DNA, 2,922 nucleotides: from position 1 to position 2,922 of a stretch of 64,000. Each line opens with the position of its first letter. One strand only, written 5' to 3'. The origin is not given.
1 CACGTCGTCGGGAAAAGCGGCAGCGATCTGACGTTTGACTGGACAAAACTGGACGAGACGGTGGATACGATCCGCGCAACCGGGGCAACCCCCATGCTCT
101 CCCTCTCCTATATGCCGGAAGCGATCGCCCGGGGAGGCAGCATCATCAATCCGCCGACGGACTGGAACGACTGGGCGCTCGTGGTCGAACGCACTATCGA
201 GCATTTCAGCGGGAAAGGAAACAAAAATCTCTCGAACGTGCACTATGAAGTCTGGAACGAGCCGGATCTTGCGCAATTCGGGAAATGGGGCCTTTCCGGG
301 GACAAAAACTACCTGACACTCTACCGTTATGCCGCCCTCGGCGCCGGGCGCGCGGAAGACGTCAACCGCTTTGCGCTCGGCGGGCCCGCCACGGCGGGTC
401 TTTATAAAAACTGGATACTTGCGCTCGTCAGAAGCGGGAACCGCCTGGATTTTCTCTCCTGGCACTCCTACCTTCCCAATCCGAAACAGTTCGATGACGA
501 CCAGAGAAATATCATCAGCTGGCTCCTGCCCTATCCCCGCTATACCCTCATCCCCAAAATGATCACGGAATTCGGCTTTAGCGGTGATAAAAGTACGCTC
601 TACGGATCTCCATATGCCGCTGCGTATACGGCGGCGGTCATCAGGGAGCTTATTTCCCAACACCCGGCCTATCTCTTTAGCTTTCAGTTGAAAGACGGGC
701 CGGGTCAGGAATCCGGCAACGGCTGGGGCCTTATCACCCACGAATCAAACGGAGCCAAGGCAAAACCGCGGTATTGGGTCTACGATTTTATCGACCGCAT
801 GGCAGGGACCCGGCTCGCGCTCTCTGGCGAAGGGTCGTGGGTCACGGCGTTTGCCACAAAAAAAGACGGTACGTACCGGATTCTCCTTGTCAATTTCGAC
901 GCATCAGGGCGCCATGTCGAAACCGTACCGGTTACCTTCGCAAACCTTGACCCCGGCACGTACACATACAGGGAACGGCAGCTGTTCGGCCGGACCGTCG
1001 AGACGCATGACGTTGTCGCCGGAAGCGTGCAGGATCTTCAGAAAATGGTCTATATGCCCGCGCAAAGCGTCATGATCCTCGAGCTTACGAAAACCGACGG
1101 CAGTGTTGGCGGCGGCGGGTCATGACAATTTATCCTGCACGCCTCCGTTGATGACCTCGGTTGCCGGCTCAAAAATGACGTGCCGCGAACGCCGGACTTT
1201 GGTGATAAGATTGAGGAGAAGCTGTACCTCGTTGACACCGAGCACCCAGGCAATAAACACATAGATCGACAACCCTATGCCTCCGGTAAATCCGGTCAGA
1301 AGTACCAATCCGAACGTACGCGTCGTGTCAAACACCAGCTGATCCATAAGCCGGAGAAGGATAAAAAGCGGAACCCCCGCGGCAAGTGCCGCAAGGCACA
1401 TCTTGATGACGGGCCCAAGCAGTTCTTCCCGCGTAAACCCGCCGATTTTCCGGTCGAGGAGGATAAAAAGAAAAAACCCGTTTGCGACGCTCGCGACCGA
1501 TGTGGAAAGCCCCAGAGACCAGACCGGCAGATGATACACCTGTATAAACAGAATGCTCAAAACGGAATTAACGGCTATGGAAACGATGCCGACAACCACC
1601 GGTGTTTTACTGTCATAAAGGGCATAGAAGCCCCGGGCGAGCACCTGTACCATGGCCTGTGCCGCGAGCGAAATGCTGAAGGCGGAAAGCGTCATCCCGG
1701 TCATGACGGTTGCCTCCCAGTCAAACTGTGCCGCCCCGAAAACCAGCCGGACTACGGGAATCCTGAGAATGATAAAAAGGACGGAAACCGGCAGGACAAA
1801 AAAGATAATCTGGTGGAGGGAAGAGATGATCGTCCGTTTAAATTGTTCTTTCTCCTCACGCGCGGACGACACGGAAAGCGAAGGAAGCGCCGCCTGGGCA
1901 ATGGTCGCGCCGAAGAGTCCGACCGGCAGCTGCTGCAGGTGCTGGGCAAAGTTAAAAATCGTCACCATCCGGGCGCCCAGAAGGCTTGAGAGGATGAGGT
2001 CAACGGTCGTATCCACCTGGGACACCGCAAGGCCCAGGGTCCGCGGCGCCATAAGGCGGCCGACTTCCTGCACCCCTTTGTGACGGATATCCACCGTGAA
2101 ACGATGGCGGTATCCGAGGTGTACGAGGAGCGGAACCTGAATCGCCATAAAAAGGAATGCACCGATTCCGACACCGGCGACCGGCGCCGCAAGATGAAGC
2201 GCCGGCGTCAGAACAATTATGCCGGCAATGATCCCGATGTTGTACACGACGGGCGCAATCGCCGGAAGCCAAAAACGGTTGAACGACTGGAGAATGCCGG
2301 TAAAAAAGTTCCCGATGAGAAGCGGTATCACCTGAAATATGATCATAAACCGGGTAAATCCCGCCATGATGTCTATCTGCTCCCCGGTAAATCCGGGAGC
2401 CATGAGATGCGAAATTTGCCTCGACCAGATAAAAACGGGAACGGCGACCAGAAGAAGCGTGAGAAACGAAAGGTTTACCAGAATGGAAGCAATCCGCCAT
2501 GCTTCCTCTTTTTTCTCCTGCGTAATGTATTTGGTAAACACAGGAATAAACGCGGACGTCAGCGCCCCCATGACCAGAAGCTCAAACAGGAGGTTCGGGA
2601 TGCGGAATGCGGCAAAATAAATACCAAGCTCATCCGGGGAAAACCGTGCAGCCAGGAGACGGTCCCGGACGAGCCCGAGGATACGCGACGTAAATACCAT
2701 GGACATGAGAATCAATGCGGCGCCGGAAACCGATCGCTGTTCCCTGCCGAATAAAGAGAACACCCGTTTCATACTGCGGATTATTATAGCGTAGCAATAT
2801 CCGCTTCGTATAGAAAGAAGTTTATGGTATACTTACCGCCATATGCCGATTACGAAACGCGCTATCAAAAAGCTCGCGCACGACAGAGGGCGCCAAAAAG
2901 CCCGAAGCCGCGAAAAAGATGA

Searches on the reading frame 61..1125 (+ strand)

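Call 10: search_protein_families(library=pfam, proteins=[window:61-1125:+], max_evalue=0.001)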
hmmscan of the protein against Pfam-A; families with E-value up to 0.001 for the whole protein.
window:61-1125:+ (354 aa): 1 family
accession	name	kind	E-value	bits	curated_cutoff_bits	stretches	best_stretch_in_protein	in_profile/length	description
PF01229.23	Glyco_hydro_39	-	7.8e-16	58.4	26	1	1-143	83-229/472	Glycosyl hydrolases family 39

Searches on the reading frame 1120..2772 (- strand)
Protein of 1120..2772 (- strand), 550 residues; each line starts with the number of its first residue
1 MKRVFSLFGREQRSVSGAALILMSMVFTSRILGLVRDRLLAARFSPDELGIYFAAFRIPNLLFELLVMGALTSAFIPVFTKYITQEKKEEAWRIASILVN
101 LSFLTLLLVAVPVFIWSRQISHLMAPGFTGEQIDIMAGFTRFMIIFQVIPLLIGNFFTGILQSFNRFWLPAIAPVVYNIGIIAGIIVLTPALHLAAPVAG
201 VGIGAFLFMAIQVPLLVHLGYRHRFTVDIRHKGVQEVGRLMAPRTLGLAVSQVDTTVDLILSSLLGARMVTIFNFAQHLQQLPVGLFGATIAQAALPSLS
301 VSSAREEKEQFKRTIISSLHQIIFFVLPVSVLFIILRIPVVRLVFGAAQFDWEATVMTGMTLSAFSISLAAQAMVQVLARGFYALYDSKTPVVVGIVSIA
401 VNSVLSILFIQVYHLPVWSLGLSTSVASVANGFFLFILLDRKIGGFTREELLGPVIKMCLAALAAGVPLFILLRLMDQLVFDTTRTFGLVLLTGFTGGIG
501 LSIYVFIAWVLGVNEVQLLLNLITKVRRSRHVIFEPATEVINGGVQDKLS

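Call 10: search_protein_families(library=pfam, proteins=[window:1120-2772:-], max_evalue=0.001)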
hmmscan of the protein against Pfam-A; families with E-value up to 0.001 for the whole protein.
window:1120-2772:- (550 aa): 4 families
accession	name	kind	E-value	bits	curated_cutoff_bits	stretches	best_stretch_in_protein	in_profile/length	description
PF03023.19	MurJ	-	4.4e-80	269.9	27.4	1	51-477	13-438/451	Lipid II flippase MurJ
PF13440.11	Polysacc_synt_3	-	2.1e-11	44.1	23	1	208-347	148-286/293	Polysaccharide biosynthesis protein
PF01554.23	MatE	-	5.9e-06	26.5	24.9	1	37-176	16-150/161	MatE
PF01943.22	Polysacc_synt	-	4.7e-05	23.4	28.2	1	20-300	6-271/274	Polysaccharide biosynthesis protein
